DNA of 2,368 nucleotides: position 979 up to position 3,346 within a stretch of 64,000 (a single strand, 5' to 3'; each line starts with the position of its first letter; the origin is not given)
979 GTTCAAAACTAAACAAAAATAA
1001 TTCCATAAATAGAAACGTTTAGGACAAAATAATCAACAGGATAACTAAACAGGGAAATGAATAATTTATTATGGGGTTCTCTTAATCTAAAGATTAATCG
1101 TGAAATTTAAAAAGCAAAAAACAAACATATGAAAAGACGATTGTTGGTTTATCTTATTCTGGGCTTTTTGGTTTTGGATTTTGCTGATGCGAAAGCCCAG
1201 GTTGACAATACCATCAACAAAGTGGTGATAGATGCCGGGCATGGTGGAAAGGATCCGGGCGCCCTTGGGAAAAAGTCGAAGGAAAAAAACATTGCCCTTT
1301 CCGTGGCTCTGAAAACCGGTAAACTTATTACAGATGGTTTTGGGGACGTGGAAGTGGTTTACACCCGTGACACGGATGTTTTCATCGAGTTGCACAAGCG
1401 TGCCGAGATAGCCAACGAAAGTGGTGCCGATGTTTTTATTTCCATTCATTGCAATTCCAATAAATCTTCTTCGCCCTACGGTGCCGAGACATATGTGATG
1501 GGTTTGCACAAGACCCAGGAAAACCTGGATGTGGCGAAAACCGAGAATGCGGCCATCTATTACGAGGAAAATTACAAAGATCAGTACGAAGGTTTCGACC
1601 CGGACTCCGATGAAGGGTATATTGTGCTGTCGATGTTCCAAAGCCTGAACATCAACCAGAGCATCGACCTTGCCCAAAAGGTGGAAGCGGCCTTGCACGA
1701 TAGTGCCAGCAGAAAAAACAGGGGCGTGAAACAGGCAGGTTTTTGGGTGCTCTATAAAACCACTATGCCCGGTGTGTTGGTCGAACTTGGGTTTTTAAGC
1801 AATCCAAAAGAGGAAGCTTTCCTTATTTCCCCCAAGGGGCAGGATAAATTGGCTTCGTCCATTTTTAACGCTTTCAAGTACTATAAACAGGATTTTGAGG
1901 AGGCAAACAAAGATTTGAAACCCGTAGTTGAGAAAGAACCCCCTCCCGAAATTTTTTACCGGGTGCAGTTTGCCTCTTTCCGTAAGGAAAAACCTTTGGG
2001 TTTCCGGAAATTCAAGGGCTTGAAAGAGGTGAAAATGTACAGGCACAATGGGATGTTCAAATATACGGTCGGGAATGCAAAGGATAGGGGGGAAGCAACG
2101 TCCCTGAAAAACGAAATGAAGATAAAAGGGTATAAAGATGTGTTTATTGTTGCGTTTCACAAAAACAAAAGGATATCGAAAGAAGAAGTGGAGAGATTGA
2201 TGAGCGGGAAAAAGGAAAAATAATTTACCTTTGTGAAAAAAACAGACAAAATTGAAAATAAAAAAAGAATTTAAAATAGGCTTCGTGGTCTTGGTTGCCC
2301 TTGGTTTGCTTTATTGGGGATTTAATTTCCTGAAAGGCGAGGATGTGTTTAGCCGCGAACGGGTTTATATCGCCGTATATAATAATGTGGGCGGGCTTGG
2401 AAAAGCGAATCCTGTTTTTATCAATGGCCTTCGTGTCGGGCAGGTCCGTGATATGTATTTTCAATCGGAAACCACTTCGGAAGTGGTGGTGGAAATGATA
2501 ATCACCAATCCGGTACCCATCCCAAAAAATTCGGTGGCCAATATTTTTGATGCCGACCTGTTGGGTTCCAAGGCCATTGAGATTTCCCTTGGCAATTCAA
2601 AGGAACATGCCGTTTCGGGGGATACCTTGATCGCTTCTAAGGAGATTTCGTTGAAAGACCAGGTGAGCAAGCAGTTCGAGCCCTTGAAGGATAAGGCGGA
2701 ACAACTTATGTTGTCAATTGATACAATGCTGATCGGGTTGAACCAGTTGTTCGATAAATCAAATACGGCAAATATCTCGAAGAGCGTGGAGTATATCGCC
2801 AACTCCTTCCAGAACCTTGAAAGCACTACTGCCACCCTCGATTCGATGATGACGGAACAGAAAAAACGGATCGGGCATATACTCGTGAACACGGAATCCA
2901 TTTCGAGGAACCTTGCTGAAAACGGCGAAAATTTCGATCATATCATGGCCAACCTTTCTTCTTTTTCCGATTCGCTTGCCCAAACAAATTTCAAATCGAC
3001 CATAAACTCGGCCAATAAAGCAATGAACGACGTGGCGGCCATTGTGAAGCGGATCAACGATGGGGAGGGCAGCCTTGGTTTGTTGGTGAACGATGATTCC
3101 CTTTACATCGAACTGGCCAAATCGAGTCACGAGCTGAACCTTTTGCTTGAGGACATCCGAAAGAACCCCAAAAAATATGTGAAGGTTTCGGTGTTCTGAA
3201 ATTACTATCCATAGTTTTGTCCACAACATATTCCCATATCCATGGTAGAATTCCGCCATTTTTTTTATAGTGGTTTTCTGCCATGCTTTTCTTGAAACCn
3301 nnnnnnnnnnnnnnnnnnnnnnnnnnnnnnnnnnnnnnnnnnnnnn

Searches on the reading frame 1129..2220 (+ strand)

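Call 16: search_protein_families(library=pfam, proteins=[window:1129-2220:+], max_evalue=0.01)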
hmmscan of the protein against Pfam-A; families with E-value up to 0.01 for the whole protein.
window:1129-2220:+ (364 aa): 2 families
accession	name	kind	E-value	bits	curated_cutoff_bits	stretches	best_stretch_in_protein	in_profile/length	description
PF01520.23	Amidase_3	-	5.8e-51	173.4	27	1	32-249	1-172/174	N-acetylmuramoyl-L-alanine amidase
PF05036.18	SPOR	-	0.0014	19.3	21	0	276-340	4-74/76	SPOR domain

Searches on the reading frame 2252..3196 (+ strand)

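Call 16: search_protein_families(library=pfam, proteins=[window:2252-3196:+], max_evalue=0.01)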
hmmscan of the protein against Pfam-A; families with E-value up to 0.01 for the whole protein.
window:2252-3196:+ (315 aa): 1 family
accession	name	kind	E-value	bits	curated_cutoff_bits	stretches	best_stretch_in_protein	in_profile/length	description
PF02470.25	MlaD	-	3.6e-14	53.2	25.1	1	39-112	5-79/81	MlaD protein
